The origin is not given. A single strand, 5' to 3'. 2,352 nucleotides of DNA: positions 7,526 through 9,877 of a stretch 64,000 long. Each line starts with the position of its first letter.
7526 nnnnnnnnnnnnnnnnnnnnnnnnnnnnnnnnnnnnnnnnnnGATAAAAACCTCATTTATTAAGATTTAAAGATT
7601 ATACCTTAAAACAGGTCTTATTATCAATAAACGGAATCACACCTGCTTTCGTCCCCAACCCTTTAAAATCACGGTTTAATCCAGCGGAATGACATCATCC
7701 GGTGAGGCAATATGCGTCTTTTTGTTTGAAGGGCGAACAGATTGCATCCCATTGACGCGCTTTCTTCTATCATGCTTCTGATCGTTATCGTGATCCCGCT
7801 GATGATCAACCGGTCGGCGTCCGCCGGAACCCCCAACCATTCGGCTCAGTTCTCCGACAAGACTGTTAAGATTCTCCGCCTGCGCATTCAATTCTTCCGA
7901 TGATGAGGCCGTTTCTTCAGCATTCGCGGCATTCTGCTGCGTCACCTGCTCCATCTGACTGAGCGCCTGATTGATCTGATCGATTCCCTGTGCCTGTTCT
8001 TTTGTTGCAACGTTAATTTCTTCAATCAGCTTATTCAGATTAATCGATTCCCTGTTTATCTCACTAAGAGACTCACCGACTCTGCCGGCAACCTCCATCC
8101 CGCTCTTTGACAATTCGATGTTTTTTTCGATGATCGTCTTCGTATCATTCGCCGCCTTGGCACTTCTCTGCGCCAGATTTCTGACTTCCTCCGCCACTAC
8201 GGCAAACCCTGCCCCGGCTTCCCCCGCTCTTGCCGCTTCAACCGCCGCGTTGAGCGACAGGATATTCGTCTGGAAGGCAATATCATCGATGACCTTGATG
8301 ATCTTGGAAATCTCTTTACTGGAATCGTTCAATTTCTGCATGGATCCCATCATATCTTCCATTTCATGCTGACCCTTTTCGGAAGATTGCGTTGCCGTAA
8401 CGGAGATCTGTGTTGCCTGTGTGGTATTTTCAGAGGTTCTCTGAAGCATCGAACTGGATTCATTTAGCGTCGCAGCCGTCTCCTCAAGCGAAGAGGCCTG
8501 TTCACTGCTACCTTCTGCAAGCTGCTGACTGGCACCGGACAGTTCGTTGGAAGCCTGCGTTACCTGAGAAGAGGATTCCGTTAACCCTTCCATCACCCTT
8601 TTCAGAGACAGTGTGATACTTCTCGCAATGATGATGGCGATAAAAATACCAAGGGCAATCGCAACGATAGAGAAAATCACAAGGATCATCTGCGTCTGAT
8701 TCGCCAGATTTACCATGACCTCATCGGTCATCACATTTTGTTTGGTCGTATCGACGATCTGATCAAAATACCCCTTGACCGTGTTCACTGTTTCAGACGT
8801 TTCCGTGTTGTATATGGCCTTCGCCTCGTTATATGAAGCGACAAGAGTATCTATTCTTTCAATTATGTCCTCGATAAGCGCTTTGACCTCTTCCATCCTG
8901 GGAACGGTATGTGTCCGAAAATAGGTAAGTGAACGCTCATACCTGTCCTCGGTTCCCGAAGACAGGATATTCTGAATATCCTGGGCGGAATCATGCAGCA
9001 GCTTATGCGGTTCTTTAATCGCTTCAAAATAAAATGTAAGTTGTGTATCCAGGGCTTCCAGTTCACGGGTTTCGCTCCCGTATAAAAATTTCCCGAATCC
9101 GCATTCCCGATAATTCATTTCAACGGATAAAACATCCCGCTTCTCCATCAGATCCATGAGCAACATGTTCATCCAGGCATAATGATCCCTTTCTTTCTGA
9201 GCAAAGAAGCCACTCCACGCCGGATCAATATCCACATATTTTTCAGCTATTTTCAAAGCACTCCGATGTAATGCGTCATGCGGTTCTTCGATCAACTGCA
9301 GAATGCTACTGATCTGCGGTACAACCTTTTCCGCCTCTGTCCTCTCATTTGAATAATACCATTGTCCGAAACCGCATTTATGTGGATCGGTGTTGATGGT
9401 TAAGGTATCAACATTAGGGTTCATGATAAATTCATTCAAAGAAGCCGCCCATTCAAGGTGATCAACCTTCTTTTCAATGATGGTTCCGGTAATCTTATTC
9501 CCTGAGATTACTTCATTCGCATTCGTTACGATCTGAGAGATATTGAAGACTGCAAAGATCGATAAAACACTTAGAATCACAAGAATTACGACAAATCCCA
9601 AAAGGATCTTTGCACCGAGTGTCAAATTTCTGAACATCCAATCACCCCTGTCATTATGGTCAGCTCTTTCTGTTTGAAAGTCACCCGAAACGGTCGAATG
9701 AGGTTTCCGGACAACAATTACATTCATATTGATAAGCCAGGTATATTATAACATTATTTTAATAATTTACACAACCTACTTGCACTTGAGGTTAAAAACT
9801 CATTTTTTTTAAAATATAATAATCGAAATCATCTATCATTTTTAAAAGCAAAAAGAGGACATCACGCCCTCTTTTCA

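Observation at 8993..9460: MCP with two complete tandem CZB zinc-binding modules in its predicted periplasmic domain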

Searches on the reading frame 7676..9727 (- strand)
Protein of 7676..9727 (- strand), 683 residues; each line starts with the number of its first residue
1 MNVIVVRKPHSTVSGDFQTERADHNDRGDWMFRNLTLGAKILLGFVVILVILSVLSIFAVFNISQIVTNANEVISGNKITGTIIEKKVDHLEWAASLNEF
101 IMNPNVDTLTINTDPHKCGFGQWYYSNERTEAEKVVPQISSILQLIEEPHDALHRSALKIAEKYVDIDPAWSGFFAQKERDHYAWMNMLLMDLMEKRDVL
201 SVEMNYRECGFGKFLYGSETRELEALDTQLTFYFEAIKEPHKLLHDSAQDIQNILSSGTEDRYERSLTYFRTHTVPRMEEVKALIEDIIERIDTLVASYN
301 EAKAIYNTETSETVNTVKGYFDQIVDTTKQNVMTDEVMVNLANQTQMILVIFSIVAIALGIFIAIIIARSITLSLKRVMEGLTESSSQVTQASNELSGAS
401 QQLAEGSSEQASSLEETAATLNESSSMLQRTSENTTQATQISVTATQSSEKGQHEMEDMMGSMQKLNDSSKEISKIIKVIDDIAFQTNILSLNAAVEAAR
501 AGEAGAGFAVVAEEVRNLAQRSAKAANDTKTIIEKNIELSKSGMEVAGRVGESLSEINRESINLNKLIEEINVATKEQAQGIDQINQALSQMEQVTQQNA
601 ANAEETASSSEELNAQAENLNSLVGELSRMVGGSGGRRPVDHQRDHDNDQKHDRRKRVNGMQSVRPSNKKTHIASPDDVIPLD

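Call 3: search_protein_families(library=pfam, proteins=[window:7676-9727:-], max_evalue=1)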
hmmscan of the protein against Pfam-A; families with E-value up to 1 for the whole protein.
window:7676-9727:- (683 aa): 9 families
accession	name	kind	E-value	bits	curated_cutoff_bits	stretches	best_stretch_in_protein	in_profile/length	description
PF00015.26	MCPsignal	-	1.2e-45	155.9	34.6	1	441-596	3-172/172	Methyl-accepting chemotaxis protein (MCP) signalling domain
PF13682.11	CZB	-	6.7e-25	87.7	29.4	2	90-160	1-63/64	Chemoreceptor zinc-binding domain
PF06103.16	DUF948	-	0.013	16.1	37.2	1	354-438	5-87/89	Bacterial protein of unknown function (DUF948)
PF07889.17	DUF1664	-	0.021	15.3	34.6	1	561-629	47-115/124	Protein of unknown function (DUF1664)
PF07219.19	HemY_N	-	0.054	14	31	1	337-426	3-92/107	HemY protein N-terminus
PF15581.11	Imm58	-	0.13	12.7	25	1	343-428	3-84/109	Immunity protein 58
PF10046.14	BLOC1_2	-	0.18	12.6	33.4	1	375-430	39-93/96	Biogenesis of lysosome-related organelles complex-1 subunit 2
PF01099.22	Uteroglobin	-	0.28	12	24.8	0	306-334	51-79/90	Uteroglobin family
PF01529.25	DHHC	-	0.72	10.4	28.7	0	34-70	91-124/133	DHHC palmitoyltransferase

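Call 4: search_protein_families(library=ncbifam, proteins=[window:7676-9727:-], max_evalue=1)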
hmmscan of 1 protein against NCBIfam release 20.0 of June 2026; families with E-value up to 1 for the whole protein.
window:7676-9727:- (683 aa): 12 families
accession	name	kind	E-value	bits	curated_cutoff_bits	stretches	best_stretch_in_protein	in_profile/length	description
NF041847.1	transduc_aer2_vibrio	equivalog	2.4e-60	204.7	1200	1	306-625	437-750/804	aerotaxis transducer Aer2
NF047851.1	MCPCitTducer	equivalog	7.9e-57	193.5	900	1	373-624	260-511/553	methyl-accepting chemotaxis citrate transducer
NF011622.0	PRK15048.1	equivalog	4.2e-54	184.6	900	1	374-658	260-543/553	methyl-accepting chemotaxis protein II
NF007309.0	PRK09793.1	equivalog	1.2e-52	179.6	903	1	371-624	248-508/533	methyl-accepting chemotaxis protein IV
NF011615.0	PRK15041.1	equivalog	1.5e-51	175.7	947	1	388-624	276-512/554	methyl-accepting chemotaxis protein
NF050802.1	AspChtxCcaA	equivalog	6e-24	84.4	1300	3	425-533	525-632/700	aspartate chemotaxis receptor CcaA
NF058645.1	MCPCtpMPsAe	equivalog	4.1e-23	82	900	1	370-626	285-555/558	methyl-accepting chemotaxis protein CtpM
TIGR02168.1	SMC_prok_B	equivalog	0.00041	18.2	567.35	1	377-627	683-933/1181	chromosome segregation protein SMC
TIGR00996.1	Mtu_fam_mce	paralog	0.0051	16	140.5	2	373-446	216-289/291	MCE family protein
NF047908.1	AldhRedAhr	equivalog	0.46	9.3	470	1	302-375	211-284/335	NADPH-dependent aldehyde reductase Ahr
NF038350.1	taxis_HmpF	equivalog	0.54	8.5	200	1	546-629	432-519/553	pilus motility taxis protein HmpF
NF047515.1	SpiroCoCo_C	equivalog_domain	0.7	9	125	1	373-483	107-216/313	SpiroCoCo family coiled-coil protein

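Call 40: find_encoding_contigs(protein=window:7676-9637:-, flank=3000, max_places=5)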
Protein window:7676-9637:- (653 aa): no gene with exactly this product is on record in the collection.

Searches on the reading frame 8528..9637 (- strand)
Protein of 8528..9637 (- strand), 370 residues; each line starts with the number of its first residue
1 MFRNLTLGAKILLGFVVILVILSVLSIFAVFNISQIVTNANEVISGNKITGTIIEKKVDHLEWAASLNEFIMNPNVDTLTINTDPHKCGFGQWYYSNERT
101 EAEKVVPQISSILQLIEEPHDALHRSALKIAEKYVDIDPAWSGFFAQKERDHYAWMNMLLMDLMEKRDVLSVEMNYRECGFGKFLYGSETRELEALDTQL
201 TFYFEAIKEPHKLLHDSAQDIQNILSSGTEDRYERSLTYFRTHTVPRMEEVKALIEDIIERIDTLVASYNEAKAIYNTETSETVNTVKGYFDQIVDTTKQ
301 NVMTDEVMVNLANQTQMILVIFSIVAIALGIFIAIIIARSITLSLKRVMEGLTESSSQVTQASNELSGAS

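Call 26: search_protein_families(library=pfam, alignment_id=A1, max_evalue=0.001)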
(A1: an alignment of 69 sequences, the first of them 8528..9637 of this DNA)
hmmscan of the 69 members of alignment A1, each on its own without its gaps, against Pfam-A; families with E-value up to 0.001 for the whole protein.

A. member 1, window:8528-9637:- (370 aa): 1 family
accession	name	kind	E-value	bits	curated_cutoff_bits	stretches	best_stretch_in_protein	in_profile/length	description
PF13682.11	CZB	-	1.5e-25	89.8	29.4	2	60-130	1-63/64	Chemoreceptor zinc-binding domain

B. families by the number of members that match (of 69 scanned): 19 families
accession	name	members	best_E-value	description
PF13682.11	CZB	69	1.3e-31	Chemoreceptor zinc-binding domain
PF00015.26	MCPsignal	62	9.4e-55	Methyl-accepting chemotaxis protein (MCP) signalling domain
PF00672.30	HAMP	36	1.9e-20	HAMP domain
PF12729.13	4HB_MCP_1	6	3.1e-07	Four helix bundle sensory module for signal transduction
PF04108.17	ATG17_like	5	1e-05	Autophagy protein ATG17-like domain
PF18947.5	HAMP_2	3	8.1e-30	HAMP domain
PF06103.16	DUF948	2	3e-05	Bacterial protein of unknown function (DUF948)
PF08448.16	PAS_4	1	3.7e-15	PAS fold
PF13426.13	PAS_9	1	1.7e-07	PAS domain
PF13291.12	ACT_4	1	3.3e-06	ACT domain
PF25547.1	WXG100_2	1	0.00011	WXG100 like domain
PF00989.32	PAS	1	0.00012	PAS fold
PF08702.15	Fib_alpha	1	0.00017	Fibrinogen alpha/beta chain family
PF06008.19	Laminin_I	1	0.00026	Laminin Domain I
PF06013.18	WXG100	1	0.00037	Proteins of 100 residues with WXG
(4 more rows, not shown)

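Call 29: predict_structure(alignment_id=A1)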
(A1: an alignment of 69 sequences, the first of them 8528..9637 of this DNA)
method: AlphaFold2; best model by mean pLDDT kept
length: 370 residues; sequences in the alignment: 69
mean_pLDDT: 95.2   pTM: 0.79
mean pLDDT of the five models: 95.2, 94.6, 94.4, 93.7, 92.8
residues with pLDDT >= 90: 330; 70-90: 39; 50-70: 1; < 50: 0
segments of 3 or more residues with pLDDT < 50: none
pLDDT, mean of each block of 10 residues (from residue 1): 85 92 93 92 97 98 98 94 97 98 98 98 98 96 98 98 98 98 98 97 98 98 97 98 98 98 98 98 98 98 92 92 92 91 89 87 77
secondary structure, 60 per line:
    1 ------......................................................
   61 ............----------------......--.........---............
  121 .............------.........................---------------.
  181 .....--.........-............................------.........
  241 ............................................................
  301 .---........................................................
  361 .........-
elements in order: H7-72 H89-94 H97-105 H109-133 H140-164 H180-185 H188-196 H198-225 H232-301 H305-369

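Call 33: fold_search(model_id=the predicted structure, library=pdb)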
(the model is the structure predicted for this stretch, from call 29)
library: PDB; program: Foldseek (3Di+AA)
matches with E <= 10: 696; with E <= 0.001: 0
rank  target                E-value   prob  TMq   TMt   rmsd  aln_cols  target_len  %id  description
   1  3o1i_A                1.1e-02  0.99  0.25  0.32  21.0       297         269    9  Crystal Structure of the TorS sensor domain - TorT complex in the absence of ligand (released 2011-12-21)
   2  3i9y                  6.6e-02  0.57  0.17  0.25  20.1       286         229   14  Crystal structure of the V. parahaemolyticus histidine kinase sensor TorS sensor domain (released 2009-10-06)
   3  3o1h_A                6.9e-02  0.77  0.23  0.29  20.9       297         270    9  Crystal Structure of the TorS sensor domain - TorT complex in the presence of TMAO (released 2011-12-21)
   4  7sqc_1K               9.9e-02  0.85  0.29  0.31  42.4       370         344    9  Ciliary C1 central pair apparatus isolated from Chlamydomonas reinhardtii (released 2022-04-13)
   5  7n6g_3R               1.0e-01  0.82  0.28  0.28  45.8       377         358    9  C1 of central pair (released 2022-05-18)
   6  2yfa_B                1.1e-01  0.97  0.27  0.40  18.3       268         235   10  X-ray structure of McpS ligand binding domain in complex with malate (released 2012-04-18)
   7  7n6g_3O               1.2e-01  0.60  0.24  0.25  42.8       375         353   12  C1 of central pair (released 2022-05-18)
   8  5lm1_A                1.2e-01  0.15  0.12  0.13  49.1       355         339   12  Crystal Structure of HD-PTP phosphatase in complex with UBAP1 (released 2016-11-30)
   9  3o1j_A                1.2e-01  0.82  0.24  0.31  21.5       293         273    9  Crystal Structure of the TorS sensor domain - TorT complex in the absence of isopropanol (released 2011-12-21)
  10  7sqc_1Y               1.2e-01  0.44  0.18  0.25  36.4       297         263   12  Ciliary C1 central pair apparatus isolated from Chlamydomonas reinhardtii (released 2022-04-13)
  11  7n6g_3P               1.3e-01  0.63  0.24  0.25  43.6       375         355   10  C1 of central pair (released 2022-05-18)
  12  2yfb_B                1.4e-01  0.94  0.28  0.40  18.6       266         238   10  X-ray structure of McpS ligand binding domain in complex with succinate (released 2012-04-18)
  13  7n6g_3W               1.4e-01  0.72  0.29  0.27  41.6       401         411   10  C1 of central pair (released 2022-05-18)
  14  7n6g_3M               1.5e-01  0.66  0.28  0.27  35.2       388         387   10  C1 of central pair (released 2022-05-18)
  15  8f7n                  1.8e-01  0.15  0.14  0.14  26.7       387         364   13  Crystal structure of chemoreceptor McpZ ligand sensing domain (released 2023-07-05)
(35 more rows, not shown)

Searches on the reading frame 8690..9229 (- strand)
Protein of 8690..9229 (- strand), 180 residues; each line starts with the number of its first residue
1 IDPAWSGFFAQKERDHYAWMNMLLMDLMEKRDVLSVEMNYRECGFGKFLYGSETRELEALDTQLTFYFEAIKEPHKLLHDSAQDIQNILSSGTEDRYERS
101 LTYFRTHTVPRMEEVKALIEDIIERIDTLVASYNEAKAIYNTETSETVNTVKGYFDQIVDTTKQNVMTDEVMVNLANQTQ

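Call 6: search_protein_families(library=pfam, proteins=[window:8690-9229:-], max_evalue=1)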
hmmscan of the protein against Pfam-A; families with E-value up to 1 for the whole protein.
seq(180 aa): 5 families
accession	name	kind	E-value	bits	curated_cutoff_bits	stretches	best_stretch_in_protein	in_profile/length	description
PF13682.11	CZB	-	1.4e-10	41.8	29.4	1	16-85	1-63/64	Chemoreceptor zinc-binding domain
PF01442.23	Apolipoprotein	-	0.0014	18.8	90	1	55-163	66-175/190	Apolipoprotein A1/A4/E domain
PF03792.18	PBC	-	0.0027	18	25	1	56-166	65-168/181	PBC domain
PF01099.22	Uteroglobin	-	0.0046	17.8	24.8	0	140-168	51-79/90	Uteroglobin family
PF03887.19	YfbU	-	0.025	15.1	25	1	83-154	30-97/166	YfbU domain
